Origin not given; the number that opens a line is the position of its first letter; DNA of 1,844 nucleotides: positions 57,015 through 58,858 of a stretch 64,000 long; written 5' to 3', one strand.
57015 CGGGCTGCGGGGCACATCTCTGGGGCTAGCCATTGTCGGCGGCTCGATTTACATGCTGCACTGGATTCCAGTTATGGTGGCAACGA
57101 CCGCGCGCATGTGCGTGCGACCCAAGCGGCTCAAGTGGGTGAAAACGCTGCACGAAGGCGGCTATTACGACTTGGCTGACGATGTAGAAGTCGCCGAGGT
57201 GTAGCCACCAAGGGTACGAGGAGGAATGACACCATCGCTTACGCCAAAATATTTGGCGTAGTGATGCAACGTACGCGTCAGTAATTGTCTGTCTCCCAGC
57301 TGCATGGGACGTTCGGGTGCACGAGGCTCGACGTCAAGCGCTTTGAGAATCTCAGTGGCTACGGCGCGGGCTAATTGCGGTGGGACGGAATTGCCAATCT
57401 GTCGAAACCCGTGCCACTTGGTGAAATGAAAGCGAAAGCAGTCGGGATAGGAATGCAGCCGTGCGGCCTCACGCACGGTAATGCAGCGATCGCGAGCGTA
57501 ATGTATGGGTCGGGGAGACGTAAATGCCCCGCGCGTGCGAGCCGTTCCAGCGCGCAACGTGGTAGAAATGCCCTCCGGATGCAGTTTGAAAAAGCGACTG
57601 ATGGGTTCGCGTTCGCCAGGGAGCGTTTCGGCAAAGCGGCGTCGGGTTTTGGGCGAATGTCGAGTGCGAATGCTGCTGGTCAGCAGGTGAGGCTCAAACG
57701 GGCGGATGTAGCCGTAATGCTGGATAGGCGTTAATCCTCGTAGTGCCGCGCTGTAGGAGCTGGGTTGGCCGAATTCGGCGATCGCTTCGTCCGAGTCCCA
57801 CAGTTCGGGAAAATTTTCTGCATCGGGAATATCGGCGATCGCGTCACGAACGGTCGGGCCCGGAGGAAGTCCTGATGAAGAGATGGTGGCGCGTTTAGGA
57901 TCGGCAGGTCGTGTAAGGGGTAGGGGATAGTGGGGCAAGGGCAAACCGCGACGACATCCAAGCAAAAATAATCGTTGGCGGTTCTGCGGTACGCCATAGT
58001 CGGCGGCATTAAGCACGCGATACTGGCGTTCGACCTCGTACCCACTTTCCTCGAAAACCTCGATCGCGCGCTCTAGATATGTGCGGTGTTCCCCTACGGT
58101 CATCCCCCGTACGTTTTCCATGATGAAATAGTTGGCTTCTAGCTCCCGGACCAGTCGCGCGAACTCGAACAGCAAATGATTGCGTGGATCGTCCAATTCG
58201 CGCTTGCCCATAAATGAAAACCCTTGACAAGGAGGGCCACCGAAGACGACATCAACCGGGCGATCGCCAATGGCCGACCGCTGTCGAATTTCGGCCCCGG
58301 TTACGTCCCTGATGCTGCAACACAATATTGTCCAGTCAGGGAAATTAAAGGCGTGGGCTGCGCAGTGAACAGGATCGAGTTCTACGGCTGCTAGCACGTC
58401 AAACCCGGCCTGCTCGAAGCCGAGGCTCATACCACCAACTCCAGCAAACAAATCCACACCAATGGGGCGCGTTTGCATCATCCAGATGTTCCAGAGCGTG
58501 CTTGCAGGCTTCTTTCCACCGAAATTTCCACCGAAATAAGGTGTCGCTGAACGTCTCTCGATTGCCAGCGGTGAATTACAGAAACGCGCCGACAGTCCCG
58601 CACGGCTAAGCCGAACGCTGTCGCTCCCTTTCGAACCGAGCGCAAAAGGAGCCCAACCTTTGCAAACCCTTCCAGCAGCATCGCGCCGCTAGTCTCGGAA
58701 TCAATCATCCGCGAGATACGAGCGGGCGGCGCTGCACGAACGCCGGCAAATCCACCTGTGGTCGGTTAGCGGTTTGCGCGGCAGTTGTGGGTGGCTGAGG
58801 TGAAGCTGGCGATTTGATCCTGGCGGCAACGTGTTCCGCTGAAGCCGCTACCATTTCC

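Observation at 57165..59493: Translationally coupled operon: coiled-coil protein, 76-aa ORF and an orphan C5-cytosine methyltransferase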

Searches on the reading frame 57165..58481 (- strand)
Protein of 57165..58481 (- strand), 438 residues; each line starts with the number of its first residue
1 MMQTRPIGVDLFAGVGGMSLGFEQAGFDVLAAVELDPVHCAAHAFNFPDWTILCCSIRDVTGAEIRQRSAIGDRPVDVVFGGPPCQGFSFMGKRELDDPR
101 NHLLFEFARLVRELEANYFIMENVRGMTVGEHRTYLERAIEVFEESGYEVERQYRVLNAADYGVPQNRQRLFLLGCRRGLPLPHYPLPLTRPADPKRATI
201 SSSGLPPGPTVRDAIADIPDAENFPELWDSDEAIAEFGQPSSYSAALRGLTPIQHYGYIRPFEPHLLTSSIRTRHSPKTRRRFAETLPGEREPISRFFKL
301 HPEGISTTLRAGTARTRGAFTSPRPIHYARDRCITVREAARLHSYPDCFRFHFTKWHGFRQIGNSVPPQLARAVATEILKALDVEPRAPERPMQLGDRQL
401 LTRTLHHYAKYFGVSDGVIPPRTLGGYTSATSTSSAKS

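Call 3: search_protein_families(library=pfam, proteins=[window:57165-58481:-], max_evalue=0.01)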
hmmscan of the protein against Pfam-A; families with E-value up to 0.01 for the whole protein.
window:57165-58481:- (438 aa): 2 families
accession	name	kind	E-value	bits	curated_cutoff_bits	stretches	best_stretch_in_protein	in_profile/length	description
PF00145.23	DNA_methylase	-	2.3e-67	228.2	22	1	9-380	4-324/324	C-5 cytosine-specific DNA methylase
PF09445.16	Methyltransf_15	-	0.00018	21.6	22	1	9-103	5-99/165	RNA cap guanine-N2 methyltransferase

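Call 4: search_protein_families(library=ncbifam, proteins=[window:57165-58481:-], max_evalue=0.01)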
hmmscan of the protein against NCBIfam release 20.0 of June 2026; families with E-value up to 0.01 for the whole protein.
window:57165-58481:- (438 aa): 2 families
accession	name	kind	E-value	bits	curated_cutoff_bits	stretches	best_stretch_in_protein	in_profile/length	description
TIGR00675.1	dcm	superfamily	5.7e-56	190.5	100.65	1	9-378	2-329/329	DNA (cytosine-5-)-methyltransferase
NF007772.0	PRK10458.1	subfamily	9.4e-12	44.2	710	1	9-182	92-292/472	DNA cytosine methylase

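Call 6: find_homologous_proteins(query=window:57165-58481:-)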
Query window:57165-58481:- (438 aa): 8000 proteins with E <= 0.001 among 8000 candidates; the best 120 are listed.
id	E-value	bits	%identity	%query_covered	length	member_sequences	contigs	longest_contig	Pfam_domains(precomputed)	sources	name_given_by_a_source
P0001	7.6e-298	1006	99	100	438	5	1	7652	PF00145.24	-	-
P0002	5.5e-212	723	78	93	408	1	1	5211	PF00145.24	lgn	-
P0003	3.0e-200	684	71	96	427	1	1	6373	PF00145.24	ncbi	ncbi:MAG: DNA cytosine methyltransferase [Cyanobacteria bacterium J06639_1]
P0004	4.8e-177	608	63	96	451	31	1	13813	PF00145.24,PF09445.17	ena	-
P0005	1.0e-175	603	62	96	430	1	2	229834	PF00145.24,PF09445.17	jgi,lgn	jgi:DNA (cytosine-5)-methyltransferase 1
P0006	2.0e-174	599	62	96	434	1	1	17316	PF00145.24,PF09445.17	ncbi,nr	ncbi:MAG: DNA cytosine methyltransferase [Stigonema ocellatum SAG 48.90 = DSM 106950]|nr:DNA cytosin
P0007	2.2e-174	599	63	96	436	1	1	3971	PF00145.24,PF09445.17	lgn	-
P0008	4.3e-174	598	64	96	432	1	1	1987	PF00145.24,PF09445.17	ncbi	-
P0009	5.1e-174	598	63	98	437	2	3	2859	PF00145.24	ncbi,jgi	jgi:DNA (cytosine-5)-methyltransferase 1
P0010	8.6e-174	597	62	97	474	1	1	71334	PF00145.24,PF09445.17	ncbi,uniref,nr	ncbi:DNA cytosine methyltransferase [Anabaena sp. FACHB-1237]|uniref:DNA cytosine methyltransferase 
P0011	1.2e-172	593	63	96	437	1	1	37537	PF00145.24,PF09445.17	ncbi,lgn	-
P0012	1.3e-172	593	63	96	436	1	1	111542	PF00145.24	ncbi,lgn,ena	-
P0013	7.6e-172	590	61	96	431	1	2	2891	PF00145.24,PF09445.17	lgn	-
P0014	8.3e-172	590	60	96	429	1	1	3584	PF00145.24,PF09445.17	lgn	-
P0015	8.4e-172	590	61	95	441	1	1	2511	PF00145.24,PF09445.17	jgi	jgi:DNA (cytosine-5)-methyltransferase 1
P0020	1.0e-170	587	63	96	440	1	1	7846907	PF00145.24,PF09445.17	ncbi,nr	ncbi:DNA (cytosine-5-)-methyltransferase [Nostocales cyanobacterium HT-58-2]|nr:DNA (cytosine-5-)-me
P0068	9.5e-168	577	60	96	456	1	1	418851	PF00145.24,PF09445.17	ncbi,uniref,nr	ncbi:DNA (cytosine-5-)-methyltransferase [Aphanothece hegewaldii CCALA 016]|uniref:Cytosine-specific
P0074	1.7e-167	576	62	96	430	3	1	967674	PF00145.24,PF09445.17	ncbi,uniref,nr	ncbi:DNA cytosine methyltransferase [Microcoleus sp. FACHB-68]|uniref:DNA cytosine methyltransferase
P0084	4.7e-167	575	60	97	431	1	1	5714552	PF00145.24,PF09445.17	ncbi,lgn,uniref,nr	ncbi:DNA cytosine methyltransferase [Anabaena sp. PCC 7108]|uniref:DNA cytosine methyltransferase n=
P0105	1.7e-166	573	61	94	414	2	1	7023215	PF00145.24,PF09445.17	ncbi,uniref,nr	ncbi:DNA cytosine methyltransferase [Calothrix sp. PCC 7507]|uniref:DNA cytosine methyltransferase n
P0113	2.8e-166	572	61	95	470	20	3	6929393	PF00145.24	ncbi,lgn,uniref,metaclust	ncbi:DNA cytosine methyltransferase [Kamptonema formosum]|uniref:DNA cytosine methyltransferase n=1 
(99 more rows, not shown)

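Call 7: find_encoding_contigs(protein=P0003, flank=6000, max_places=3)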
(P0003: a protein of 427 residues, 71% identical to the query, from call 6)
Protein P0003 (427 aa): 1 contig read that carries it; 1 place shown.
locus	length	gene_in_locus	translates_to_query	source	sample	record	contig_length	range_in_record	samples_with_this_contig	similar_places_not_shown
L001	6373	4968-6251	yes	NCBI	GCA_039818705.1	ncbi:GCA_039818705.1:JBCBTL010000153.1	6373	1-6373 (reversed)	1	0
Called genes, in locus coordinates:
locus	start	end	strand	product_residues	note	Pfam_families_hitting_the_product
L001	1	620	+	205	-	PF00171:Aldedh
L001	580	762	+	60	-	-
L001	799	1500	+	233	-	PF02798:GST_N, PF13417:GST_N_3, PF13409:GST_N_2, PF00043:GST_C (faint)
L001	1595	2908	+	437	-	PF07690:MFS_1, PF13347:MFS_2 (faint), PF12832:MFS_1_like (faint), PF00083:Sugar_tr (faint), PF07690:MFS_1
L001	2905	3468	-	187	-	PF00406:ADK, PF13207:AAA_17, PF13238:AAA_18 (weak), PF17213:Hydin_ADK (faint)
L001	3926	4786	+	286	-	-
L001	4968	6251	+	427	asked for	PF00145:DNA_methylase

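Call 8: find_encoding_contigs(protein=P0002, flank=6000, max_places=3)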
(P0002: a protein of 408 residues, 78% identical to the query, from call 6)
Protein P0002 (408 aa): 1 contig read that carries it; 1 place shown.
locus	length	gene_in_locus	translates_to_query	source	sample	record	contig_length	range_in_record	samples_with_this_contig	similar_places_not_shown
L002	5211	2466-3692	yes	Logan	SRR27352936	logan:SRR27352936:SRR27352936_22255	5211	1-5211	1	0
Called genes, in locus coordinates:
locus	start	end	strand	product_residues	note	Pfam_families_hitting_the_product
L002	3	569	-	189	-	?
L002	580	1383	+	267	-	PF18348:SH3_16, PF00877:NLPC_P60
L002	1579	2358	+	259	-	-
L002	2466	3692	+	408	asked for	PF00145:DNA_methylase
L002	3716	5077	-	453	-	PF13506:Glyco_transf_21, PF13704:Glyco_tranf_2_4 (weak), PF00535:Glycos_transf_2, PF13641:Glyco_tranf_2_3, PF13632:Glyco_trans_2_3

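Call 19: find_related_loci(query=A2, collection=genome_contigs, flank=4000)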
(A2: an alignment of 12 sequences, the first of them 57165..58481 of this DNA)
Query A2 (438 aa) in genome_contigs; peptide patterns used: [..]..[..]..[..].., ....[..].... (x = any residue, [..] = any of these).
600 stretches matched a pattern (row limit reached: there are more); 590 encode a relative of the query (tblastn E <= 1e-3); the best 80 are kept; 80 distinct loci.
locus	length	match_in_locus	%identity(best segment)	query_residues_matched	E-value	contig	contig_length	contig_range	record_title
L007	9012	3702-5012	60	3-428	7e-178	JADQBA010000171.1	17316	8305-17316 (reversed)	MAG: Stigonema ocellatum SAG 48.90 = DSM 106950 isolate JP211 k141_14133, whole genome shotgun sequence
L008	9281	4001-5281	62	1-423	4e-177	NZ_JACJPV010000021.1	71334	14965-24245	Anabaena sp. FACHB-1237 contig21, whole genome shotgun sequence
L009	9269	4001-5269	63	3-423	1e-175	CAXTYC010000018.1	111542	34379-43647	MAG TPA_asm: uncultured Chroococcidiopsis sp. isolate public_SRR1531569_metawrap_bin.6 genome assembly, contig: public_S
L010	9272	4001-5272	61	1-423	9e-175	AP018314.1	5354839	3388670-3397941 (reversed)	Sphaerospermopsis kisseleviana NIES-73 DNA, nearly complete genome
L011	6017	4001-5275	60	1-422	4e-175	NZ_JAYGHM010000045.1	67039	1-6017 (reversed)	Rivularia sp. UHCC 0363 00109__length=67039, whole genome shotgun sequence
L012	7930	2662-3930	60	2-421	2e-174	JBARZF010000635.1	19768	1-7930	MAG: Rivularia sp. (in: cyanobacteria) isolate MFD12149_ilm_asm_bin21 k127_219746, whole genome shotgun sequence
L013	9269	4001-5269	63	3-422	3e-174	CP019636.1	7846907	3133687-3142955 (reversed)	Nostocales cyanobacterium HT-58-2, complete sequence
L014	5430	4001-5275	60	1-422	4e-176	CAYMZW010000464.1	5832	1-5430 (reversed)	MAG TPA_asm: uncultured Rivularia sp. isolate SRP063590_co1_49 genome assembly, contig: NODE_14470_length_5832_cov_102.3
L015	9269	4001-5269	60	2-421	2e-173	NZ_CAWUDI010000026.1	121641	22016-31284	Calothrix sp. CCY 0018 isolate Calothrix CCY 0018 NODE_27_length_121641_cov_148.188451, whole genome shotgun sequence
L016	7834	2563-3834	59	1-423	3e-173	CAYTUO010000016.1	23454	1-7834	MAG TPA_asm: uncultured Pleurocapsa sp. isolate binchicken_co274_59 genome assembly, contig: NODE_5578_length_23454_cov_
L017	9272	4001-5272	60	2-422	7e-173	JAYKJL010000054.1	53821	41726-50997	MAG: Nostocales cyanobacterium 94392 NODE_39081716, whole genome shotgun sequence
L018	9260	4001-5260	60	3-422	1e-172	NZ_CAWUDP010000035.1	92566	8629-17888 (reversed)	Scytonema sp. PCC 10023 isolate Scytonema sp. PCC 10023 NODE_36_length_92566_cov_93.983364, whole genome shotgun sequenc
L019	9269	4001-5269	60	1-423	7e-173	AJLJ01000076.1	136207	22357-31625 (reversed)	Fischerella muscicola SAG 1427-1 = PCC 73103 contig00077, whole genome shotgun sequence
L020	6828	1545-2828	61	3-427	6e-172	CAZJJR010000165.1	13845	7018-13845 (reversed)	MAG TPA_asm: uncultured bacterium isolate SRP290908_co2_197 genome assembly, contig: NODE_6083_length_13845_cov_5.542567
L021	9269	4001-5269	59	1-423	1e-171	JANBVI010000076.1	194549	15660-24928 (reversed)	MAG: Fischerella sp. CENA71 Contig_76, whole genome shotgun sequence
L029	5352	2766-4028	60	5-423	7e-173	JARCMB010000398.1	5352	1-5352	MAG: Pseudanabaenaceae cyanobacterium MP8IB2.15 k99_1052368, whole genome shotgun sequence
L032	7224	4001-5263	59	1-422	4e-169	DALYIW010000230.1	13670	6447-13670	MAG TPA_asm: Coleofasciculaceae cyanobacterium CTOTU46601 NODE_317_length_13670_cov_4.427837, whole genome shotgun seque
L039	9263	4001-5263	62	5-423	8e-168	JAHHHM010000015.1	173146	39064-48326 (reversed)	MAG: Microcoleus vaginatus WJT46-NPBG5 scaffold_107_c1, whole genome shotgun sequence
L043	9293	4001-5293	58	1-429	4e-167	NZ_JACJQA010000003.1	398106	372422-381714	Pseudanabaena sp. FACHB-1998 contig3, whole genome shotgun sequence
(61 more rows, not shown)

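Call 23: search_protein_families(library=pfam, proteins=[L010:2685-3839:+, L011:2996-3934:+, L043:2869-3795:+, L039:2824-3804:+, L007:2789-3433:+, L016:2025-2510:+, L029:1903-2640:+, L032:2416-3978:+], max_evalue=0.001)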
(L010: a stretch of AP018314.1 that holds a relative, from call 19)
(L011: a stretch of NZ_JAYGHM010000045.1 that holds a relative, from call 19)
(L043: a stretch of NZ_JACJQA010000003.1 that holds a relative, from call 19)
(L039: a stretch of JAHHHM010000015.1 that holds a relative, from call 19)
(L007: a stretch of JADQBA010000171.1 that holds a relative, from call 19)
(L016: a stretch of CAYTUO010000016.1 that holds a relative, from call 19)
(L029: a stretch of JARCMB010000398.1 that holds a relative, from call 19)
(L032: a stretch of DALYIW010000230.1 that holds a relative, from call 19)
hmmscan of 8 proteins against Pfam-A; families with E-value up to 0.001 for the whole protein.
L010:2685-3839:+ (384 aa): 1 family
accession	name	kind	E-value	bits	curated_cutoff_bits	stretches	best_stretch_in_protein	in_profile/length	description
PF02684.21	LpxB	-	2.2e-97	326.7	22.6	1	3-373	1-364/374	Lipid-A-disaccharide synthetase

L011:2996-3934:+ (312 aa): 1 family
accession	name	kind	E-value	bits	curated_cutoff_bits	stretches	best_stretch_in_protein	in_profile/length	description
PF01297.22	ZnuA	-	1.6e-86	290.5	29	1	42-309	1-263/263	Zinc-uptake complex component A periplasmic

L043:2869-3795:+ (308 aa): 1 family
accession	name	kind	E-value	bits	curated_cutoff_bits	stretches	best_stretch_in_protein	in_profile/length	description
PF02653.21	BPD_transp_2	-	1.5e-35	123.1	26.8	1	18-282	4-267/269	Branched-chain amino acid transport system / permease component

L039:2824-3804:+ (326 aa): 1 family
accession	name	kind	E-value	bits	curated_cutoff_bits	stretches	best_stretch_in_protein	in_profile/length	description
PF01297.22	ZnuA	-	9.3e-85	284.7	29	1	44-309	1-262/263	Zinc-uptake complex component A periplasmic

L007:2789-3433:+ (214 aa): 1 family
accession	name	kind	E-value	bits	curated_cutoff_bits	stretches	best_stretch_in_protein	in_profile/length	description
PF09517.16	RE_Eco29kI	-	9.2e-59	198.4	30.8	1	41-195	5-163/164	Eco29kI restriction endonuclease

L016:2025-2510:+ (161 aa): 1 family
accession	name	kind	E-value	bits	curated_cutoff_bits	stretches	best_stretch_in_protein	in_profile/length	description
PF09626.15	DHC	-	2e-24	87.3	22.2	1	52-156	1-116/116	Dihaem cytochrome c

L029:1903-2640:+ (245 aa): 1 family
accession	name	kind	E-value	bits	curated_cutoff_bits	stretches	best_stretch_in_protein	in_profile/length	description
PF01126.25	Heme_oxygenase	-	2.9e-80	269.3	23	1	12-214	2-204/204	Heme oxygenase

L032:2416-3978:+ (520 aa): 1 family
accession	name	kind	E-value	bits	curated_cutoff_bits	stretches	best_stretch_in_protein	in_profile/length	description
PF00149.33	Metallophos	-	3.9e-08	34.4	21.5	1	50-152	2-83/191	Calcineurin-like phosphoesterase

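Call 49: list_cluster_members(proteins=[P0105, P0084, P0113, L087:7042-8337:+, P0068, P0074, P0020])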
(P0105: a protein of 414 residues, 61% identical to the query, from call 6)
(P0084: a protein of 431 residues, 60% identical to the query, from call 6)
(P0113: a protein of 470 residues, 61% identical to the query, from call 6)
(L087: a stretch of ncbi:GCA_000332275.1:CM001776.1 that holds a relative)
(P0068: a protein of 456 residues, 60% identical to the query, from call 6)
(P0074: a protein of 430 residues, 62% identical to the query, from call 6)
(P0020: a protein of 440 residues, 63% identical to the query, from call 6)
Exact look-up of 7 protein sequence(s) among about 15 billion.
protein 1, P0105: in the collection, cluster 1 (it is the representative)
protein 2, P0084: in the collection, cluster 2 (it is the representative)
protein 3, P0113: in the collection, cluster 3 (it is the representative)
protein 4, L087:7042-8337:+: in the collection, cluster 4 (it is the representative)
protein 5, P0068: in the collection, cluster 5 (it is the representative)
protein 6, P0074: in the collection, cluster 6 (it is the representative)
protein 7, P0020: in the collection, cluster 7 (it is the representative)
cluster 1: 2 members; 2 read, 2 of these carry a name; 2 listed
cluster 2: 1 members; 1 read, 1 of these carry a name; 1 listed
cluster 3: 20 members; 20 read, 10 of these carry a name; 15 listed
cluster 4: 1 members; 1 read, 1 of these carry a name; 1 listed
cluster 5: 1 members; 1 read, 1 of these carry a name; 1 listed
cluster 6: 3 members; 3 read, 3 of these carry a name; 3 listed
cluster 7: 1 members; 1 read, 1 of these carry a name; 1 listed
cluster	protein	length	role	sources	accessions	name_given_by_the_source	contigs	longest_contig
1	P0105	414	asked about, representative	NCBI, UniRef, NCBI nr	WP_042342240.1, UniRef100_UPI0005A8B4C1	DNA cytosine methyltransferase [Calothrix sp. PCC 7507] | DNA cytosine methyltransferase n=1 Tax=Calothrix sp. PCC 7507 TaxID=99598 ...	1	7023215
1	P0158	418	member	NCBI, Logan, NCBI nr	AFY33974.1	DNA-cytosine methyltransferase [Calothrix sp. PCC 7507]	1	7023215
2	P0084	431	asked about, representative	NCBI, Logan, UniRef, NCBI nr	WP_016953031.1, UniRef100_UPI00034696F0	DNA cytosine methyltransferase [Anabaena sp. PCC 7108] | DNA cytosine methyltransferase n=1 Tax=Anabaena sp. PCC 7108 TaxID=163908 ...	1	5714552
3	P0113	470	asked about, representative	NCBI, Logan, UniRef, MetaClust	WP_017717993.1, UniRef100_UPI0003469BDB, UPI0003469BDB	DNA cytosine methyltransferase [Kamptonema formosum] | DNA cytosine methyltransferase n=1 Tax=Kamptonema formosum TaxID=331992 ... | status=active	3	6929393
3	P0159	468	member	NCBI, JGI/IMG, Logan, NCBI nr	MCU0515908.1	MAG: DNA cytosine methyltransferase [Oscillatoria sp. Prado101] | DNA (cytosine-5)-methyltransferase 1 | DNA cytosine methyltransferase [Oscillatoria sp. Prado101]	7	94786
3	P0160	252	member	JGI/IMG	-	DNA (cytosine-5)-methyltransferase 1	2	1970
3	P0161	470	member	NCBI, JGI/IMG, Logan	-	DNA (cytosine-5)-methyltransferase 1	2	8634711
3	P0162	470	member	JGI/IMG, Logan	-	DNA (cytosine-5)-methyltransferase 1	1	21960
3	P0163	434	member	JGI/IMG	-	DNA (cytosine-5)-methyltransferase 1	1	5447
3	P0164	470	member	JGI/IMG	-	DNA (cytosine-5)-methyltransferase 1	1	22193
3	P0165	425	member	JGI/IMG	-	DNA (cytosine-5)-methyltransferase 1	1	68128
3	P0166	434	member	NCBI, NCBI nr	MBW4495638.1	MAG: DNA cytosine methyltransferase [Oscillatoria princeps RMCB-10] | DNA cytosine methyltransferase [Oscillatoria princeps RMCB-10]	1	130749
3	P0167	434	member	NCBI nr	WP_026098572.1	DNA cytosine methyltransferase [Oscillatoria sp. PCC 10802]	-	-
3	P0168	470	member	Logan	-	-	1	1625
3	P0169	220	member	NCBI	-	-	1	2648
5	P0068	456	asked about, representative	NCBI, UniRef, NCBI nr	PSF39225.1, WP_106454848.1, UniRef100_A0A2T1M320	DNA (cytosine-5-)-methyltransferase [Aphanothece hegewaldii CCALA 016] | Cytosine-specific methyltransferase n=1 Tax=Aphanothece hegewaldii CCALA 016 ... | DNA cytosine methyltransferase [Aphanothece hegewaldii]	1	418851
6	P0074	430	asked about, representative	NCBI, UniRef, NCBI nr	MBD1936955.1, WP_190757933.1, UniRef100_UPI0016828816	DNA cytosine methyltransferase [Microcoleus sp. FACHB-68] | DNA cytosine methyltransferase n=1 Tax=Microcoleus sp. FACHB-68 TaxID=2692826 ...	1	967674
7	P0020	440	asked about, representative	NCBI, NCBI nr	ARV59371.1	DNA (cytosine-5-)-methyltransferase [Nostocales cyanobacterium HT-58-2]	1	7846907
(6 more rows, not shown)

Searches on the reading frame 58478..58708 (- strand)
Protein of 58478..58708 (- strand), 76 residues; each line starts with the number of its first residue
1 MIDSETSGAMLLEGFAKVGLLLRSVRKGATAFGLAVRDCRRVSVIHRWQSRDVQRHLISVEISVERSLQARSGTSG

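Call 3: search_protein_families(library=pfam, proteins=[window:58478-58708:-], max_evalue=0.01)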
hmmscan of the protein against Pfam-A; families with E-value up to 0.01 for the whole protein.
window:58478-58708:- (76 aa): 0 families

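Call 4: search_protein_families(library=ncbifam, proteins=[window:58478-58708:-], max_evalue=0.01)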
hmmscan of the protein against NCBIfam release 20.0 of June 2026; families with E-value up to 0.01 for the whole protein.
window:58478-58708:- (76 aa): 0 families

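Call 94: find_encoding_contigs(protein=window:58478-58708:-, flank=3000, max_places=3)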
Protein window:58478-58708:- (76 aa): 2 contigs read that carry it; 2 places shown.
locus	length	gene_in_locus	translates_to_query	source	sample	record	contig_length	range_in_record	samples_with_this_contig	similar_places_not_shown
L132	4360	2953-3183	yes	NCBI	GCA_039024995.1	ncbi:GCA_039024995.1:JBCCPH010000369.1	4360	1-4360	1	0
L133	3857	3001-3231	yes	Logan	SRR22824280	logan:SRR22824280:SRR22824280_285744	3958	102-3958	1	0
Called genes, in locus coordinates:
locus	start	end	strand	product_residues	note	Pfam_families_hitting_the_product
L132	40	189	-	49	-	-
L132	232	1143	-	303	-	PF13354:Beta-lactamase2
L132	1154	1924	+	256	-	PF18348:SH3_16, PF00877:NLPC_P60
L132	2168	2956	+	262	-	-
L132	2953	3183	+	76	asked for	-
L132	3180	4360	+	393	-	PF00145:DNA_methylase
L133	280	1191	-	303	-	PF13354:Beta-lactamase2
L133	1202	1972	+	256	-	PF18348:SH3_16, PF00877:NLPC_P60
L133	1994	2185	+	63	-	-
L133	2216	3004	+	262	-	-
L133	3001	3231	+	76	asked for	-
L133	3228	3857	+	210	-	?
